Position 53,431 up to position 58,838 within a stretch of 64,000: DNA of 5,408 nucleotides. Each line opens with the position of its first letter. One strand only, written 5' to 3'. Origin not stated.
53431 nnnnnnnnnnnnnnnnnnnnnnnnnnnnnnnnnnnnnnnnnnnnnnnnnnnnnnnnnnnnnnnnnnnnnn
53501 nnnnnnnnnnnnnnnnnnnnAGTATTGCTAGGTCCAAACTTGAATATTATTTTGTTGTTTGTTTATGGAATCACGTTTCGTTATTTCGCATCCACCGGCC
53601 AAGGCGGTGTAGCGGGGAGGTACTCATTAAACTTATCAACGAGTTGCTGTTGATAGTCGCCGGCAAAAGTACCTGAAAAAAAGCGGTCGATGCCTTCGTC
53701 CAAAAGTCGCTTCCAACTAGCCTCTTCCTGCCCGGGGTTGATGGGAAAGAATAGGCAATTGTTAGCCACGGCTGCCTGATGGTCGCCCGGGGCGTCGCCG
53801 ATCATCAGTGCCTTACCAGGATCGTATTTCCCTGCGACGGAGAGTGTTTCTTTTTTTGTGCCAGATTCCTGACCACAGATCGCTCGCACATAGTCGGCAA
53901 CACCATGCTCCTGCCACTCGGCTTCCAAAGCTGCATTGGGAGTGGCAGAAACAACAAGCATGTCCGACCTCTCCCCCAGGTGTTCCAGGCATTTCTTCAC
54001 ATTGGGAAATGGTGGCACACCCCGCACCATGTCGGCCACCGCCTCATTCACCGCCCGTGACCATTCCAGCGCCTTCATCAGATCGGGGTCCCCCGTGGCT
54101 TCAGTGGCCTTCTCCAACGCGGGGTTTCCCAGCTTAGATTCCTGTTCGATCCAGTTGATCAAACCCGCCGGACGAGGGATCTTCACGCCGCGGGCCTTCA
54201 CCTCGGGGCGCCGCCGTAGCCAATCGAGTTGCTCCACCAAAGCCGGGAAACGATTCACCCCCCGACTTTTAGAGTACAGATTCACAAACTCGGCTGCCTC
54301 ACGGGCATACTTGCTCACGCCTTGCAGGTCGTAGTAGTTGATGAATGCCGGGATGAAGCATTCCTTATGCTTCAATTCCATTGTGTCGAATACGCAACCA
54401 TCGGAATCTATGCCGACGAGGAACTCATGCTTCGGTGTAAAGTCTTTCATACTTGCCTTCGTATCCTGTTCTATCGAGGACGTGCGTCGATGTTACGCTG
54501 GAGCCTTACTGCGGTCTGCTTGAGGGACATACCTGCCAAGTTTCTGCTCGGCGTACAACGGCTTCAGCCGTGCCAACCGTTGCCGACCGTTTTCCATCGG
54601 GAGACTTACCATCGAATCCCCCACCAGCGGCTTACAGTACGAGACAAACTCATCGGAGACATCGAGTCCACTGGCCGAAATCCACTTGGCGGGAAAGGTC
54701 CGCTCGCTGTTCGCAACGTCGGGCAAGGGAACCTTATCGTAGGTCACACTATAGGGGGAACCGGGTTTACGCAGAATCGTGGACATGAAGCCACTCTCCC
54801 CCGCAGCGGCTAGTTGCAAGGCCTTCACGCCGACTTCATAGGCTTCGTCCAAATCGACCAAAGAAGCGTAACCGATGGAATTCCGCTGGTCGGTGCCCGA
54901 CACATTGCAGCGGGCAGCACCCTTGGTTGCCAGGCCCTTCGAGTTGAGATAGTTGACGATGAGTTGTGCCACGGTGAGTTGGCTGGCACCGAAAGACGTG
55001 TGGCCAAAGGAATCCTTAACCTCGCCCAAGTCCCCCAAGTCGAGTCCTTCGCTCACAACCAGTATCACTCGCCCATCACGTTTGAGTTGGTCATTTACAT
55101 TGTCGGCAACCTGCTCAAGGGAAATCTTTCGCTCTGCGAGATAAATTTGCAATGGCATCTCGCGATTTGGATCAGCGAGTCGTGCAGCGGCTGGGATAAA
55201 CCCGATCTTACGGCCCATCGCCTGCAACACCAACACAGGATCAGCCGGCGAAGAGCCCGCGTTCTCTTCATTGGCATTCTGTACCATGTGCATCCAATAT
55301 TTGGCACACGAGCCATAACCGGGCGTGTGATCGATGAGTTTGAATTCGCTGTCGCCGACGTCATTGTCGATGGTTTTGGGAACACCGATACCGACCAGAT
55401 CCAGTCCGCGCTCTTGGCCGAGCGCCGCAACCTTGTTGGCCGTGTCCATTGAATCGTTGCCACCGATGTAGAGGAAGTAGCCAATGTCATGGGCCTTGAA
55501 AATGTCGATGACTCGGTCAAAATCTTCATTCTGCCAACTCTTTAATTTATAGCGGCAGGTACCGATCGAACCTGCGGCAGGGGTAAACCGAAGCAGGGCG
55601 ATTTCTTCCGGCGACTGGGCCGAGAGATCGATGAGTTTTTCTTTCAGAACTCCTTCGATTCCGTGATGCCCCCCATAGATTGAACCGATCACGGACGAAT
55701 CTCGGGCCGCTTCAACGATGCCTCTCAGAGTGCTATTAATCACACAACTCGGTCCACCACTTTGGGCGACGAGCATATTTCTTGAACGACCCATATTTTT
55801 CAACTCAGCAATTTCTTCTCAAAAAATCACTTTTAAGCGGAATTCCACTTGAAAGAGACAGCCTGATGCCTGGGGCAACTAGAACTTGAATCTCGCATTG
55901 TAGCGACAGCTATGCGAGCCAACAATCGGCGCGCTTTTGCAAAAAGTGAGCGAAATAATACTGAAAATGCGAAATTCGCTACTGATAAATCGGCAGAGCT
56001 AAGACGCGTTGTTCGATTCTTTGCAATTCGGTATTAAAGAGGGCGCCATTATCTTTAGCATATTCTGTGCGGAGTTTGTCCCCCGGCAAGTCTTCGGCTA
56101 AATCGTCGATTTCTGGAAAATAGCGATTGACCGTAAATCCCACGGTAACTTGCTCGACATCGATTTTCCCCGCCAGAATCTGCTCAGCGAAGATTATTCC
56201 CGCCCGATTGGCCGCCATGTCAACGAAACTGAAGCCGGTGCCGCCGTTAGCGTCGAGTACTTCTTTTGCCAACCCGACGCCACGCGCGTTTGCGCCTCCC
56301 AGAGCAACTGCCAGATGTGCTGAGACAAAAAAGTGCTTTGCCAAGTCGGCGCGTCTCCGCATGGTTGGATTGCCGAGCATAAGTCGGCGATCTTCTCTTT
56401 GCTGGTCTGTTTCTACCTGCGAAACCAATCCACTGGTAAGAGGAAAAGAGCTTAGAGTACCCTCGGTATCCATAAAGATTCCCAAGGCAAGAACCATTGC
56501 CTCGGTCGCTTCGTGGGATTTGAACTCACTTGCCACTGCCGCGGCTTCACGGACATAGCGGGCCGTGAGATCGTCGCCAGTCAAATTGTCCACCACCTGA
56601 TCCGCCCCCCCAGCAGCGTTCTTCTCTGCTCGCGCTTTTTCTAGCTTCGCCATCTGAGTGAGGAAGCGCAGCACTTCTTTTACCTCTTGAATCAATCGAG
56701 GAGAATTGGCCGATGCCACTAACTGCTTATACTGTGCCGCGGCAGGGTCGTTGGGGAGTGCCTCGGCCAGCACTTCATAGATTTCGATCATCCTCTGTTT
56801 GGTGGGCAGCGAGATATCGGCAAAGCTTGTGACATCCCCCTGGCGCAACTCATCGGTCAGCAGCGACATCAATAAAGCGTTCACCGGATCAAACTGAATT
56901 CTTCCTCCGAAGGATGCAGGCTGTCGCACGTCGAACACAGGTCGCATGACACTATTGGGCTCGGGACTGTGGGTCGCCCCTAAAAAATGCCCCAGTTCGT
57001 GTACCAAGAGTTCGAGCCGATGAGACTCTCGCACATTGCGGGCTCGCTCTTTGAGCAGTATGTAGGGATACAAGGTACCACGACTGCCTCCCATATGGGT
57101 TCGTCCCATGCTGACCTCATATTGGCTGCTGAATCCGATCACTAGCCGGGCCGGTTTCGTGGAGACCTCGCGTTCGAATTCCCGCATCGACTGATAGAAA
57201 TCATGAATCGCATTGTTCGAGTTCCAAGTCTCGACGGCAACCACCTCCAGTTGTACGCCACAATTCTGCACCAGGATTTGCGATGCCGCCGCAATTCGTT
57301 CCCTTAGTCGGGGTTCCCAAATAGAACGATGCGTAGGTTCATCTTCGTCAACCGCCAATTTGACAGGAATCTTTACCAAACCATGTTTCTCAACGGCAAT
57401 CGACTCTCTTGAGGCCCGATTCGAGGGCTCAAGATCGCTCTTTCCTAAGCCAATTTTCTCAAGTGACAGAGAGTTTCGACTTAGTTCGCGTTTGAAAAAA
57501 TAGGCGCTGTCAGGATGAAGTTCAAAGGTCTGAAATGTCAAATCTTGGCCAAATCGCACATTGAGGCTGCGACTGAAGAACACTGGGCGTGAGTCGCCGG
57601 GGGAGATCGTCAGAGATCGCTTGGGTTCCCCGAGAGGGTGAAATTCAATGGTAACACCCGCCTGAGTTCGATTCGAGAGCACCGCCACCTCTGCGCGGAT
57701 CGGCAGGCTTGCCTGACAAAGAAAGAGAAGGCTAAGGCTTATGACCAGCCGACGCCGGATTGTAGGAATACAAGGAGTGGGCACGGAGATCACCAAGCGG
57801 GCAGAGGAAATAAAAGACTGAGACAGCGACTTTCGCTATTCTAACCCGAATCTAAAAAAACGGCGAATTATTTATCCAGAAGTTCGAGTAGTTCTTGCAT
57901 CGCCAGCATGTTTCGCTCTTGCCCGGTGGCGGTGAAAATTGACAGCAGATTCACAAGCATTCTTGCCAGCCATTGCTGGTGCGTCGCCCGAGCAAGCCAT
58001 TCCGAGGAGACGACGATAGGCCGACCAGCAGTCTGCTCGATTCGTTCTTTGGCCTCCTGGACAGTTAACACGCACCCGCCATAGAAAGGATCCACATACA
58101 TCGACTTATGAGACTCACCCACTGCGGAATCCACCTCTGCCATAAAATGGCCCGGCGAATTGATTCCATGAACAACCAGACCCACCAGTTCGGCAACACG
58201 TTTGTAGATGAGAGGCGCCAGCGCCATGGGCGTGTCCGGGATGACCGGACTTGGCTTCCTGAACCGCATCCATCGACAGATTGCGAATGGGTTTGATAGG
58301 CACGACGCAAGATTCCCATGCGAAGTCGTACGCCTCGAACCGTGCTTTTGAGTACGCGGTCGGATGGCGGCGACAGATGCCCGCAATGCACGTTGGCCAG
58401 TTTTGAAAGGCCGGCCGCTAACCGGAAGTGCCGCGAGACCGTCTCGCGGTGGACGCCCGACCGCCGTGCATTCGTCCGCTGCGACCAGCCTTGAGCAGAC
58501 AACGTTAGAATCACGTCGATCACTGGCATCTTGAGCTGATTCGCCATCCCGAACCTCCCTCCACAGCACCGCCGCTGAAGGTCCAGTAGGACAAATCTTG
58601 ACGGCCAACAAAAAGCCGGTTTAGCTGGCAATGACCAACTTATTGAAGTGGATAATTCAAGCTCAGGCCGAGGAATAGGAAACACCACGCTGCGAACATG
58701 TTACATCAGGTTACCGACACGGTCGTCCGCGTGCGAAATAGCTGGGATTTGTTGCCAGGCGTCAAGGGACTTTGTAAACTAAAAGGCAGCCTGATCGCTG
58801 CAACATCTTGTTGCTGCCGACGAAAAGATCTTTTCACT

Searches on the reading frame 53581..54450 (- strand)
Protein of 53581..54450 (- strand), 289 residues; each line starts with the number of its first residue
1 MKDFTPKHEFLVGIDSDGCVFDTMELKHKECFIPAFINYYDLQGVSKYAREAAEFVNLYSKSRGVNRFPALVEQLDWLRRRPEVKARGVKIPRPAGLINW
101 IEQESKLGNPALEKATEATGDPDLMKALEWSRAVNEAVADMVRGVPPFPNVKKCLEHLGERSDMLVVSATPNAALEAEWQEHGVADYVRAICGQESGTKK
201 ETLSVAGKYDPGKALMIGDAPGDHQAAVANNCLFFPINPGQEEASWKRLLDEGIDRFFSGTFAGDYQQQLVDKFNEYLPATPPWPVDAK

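Call 86: search_protein_families(library=pfam, proteins=[window:53581-54450:-], max_evalue=0.00001)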
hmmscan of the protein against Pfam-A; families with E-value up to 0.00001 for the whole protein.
window:53581-54450:- (289 aa): 1 family
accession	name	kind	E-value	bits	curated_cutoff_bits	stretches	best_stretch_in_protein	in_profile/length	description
PF13419.12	HAD_2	-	8.2e-07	29.7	23.8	1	110-232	43-173/178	Haloacid dehalogenase-like hydrolase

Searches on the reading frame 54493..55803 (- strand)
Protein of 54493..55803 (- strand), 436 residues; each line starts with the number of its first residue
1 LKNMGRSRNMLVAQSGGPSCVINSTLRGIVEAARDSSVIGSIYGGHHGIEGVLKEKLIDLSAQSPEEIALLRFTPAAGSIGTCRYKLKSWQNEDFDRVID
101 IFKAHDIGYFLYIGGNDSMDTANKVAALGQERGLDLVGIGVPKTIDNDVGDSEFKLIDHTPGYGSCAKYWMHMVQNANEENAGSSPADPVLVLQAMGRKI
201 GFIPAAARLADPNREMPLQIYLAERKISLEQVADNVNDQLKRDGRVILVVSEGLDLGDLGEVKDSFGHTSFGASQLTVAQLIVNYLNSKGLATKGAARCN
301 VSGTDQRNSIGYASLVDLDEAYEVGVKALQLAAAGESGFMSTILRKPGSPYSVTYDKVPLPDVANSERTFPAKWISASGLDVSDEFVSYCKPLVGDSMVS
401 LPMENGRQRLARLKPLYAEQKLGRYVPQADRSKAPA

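Call 86: search_protein_families(library=pfam, proteins=[window:54493-55803:-], max_evalue=0.00001)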
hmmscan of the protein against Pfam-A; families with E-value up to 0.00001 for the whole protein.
window:54493-55803:- (436 aa): 1 family
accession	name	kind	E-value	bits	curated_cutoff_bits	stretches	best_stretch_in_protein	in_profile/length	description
PF00365.25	PFK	-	1.4e-38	133.3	30.9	1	10-331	2-276/277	Phosphofructokinase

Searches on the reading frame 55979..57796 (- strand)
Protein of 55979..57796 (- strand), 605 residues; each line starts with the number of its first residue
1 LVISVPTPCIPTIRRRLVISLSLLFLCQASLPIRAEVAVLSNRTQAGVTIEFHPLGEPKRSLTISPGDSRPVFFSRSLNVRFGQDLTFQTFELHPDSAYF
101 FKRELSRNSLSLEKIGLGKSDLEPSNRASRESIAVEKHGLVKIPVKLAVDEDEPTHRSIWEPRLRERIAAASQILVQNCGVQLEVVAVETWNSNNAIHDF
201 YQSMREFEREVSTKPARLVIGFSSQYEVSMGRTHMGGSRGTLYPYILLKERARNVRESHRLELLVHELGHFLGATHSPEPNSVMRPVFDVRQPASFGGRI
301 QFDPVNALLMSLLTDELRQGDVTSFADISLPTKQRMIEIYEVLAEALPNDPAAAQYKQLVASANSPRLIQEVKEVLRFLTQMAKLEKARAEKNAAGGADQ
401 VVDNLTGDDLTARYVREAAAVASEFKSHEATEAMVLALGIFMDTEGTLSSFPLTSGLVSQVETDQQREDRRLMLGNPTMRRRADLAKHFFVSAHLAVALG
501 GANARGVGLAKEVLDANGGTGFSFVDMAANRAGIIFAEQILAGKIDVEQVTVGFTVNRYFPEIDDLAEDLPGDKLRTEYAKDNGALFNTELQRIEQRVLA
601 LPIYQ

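Call 5: search_protein_families(library=pfam, proteins=[window:55979-57796:-], max_evalue=1)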
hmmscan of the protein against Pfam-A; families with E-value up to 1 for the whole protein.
window:55979-57796:- (605 aa): 7 families
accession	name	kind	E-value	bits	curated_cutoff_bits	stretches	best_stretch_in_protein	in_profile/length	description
PF00413.30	Peptidase_M10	-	2.9e-06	27.7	24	1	260-296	108-144/159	Matrixin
PF13688.12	Reprolysin_5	-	9.8e-05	23.1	27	1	162-280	27-161/196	Metallo-peptidase family M12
PF13582.12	Reprolysin_3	-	0.0032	18.4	22.4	1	168-277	8-123/123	Metallo-peptidase family M12B Reprolysin-like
PF17804.6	TSP_NTD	-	0.085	13.5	26.4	1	312-438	52-174/188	Tail specific protease N-terminal domain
PF07998.17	Peptidase_M54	-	0.089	13.2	24.4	1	264-291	149-175/194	Peptidase family M54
PF12044.14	Metallopep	-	0.12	11.3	27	1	265-289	319-341/427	Putative peptidase family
PF13574.12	Reprolysin_2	-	0.14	12.5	27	1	255-282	120-147/195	Metallo-peptidase family M12B Reprolysin-like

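Call 6: search_protein_families(library=ncbifam, proteins=[window:55979-57796:-], max_evalue=1)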
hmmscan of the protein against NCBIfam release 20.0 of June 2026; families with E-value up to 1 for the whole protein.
window:55979-57796:- (605 aa): 5 families
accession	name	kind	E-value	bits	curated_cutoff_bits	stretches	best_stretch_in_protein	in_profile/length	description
NF041905.1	MXAN_2677_2678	equivalog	0.0061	15.6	250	1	264-286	188-210/283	myxosortase-dependent metalloprotease, MXAN_2677/MXAN_2678 family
NF033823.0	archmetzin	subfamily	0.0086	16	145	1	250-285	112-147/170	archaemetzincin family Zn-dependent metalloprotease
TIGR03935.1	fragilysin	equivalog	0.18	10.7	190.7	1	263-285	341-363/386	fragilysin family metalloproteinase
TIGR03952.1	metzin_BF0631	equivalog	0.24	10.4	208.1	1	244-276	217-248/351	zinc-dependent metalloproteinase lipoprotein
NF008028.1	PRK10759.1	equivalog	0.25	11.6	117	1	491-534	51-95/106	YfiM family lipoprotein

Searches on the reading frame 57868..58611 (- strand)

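Call 5: search_protein_families(library=pfam, proteins=[window:57868-58611:-], max_evalue=1)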
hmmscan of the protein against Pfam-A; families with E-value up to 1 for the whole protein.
window:57868-58611:- (247 aa): 1 family
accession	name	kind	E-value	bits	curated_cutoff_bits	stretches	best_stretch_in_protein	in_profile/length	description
PF13369.12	Transglut_core2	-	6.3e-16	58.7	23.5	1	134-219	72-154/155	Transglutaminase-like superfamily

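Call 6: search_protein_families(library=ncbifam, proteins=[window:57868-58611:-], max_evalue=1)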
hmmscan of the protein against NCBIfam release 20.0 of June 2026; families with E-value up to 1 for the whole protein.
window:57868-58611:- (247 aa): 0 families

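Call 76: search_protein_families(library=pfam, proteins=[window:57868-58611:-], max_evalue=1)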
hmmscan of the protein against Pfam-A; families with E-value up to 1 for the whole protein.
window:57868-58611:- (247 aa): 1 family
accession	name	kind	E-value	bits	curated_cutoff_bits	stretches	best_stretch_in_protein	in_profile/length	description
PF13369.12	Transglut_core2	-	6.3e-16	58.7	23.5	1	134-219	72-154/155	Transglutaminase-like superfamily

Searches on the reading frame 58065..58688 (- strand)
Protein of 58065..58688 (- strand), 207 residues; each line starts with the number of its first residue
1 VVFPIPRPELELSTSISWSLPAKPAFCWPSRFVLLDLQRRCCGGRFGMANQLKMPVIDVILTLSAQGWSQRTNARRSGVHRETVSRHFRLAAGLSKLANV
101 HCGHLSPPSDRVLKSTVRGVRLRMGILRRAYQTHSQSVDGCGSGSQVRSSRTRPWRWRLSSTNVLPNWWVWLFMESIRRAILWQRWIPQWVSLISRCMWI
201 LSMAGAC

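Call 76: search_protein_families(library=pfam, proteins=[window:58065-58688:-], max_evalue=1)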
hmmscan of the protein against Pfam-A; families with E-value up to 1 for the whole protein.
window:58065-58688:- (207 aa): 5 families
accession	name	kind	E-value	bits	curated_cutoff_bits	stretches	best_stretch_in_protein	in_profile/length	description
PF13384.12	HTH_23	-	0.006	16.8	24.6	1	60-94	10-46/50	Homeodomain-like domain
PF14715.11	FixP_N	-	0.034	14.3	24.9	1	162-186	16-40/48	N-terminal domain of cytochrome oxidase-cbb3, FixP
PF13551.12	HTH_29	-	0.05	14.2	28.1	1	60-98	4-45/64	Winged helix-turn helix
PF13936.12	HTH_38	-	0.074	13.2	27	1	60-87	13-40/44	Helix-turn-helix domain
PF01381.28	HTH_3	-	0.17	12.4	23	1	65-86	7-28/55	Helix-turn-helix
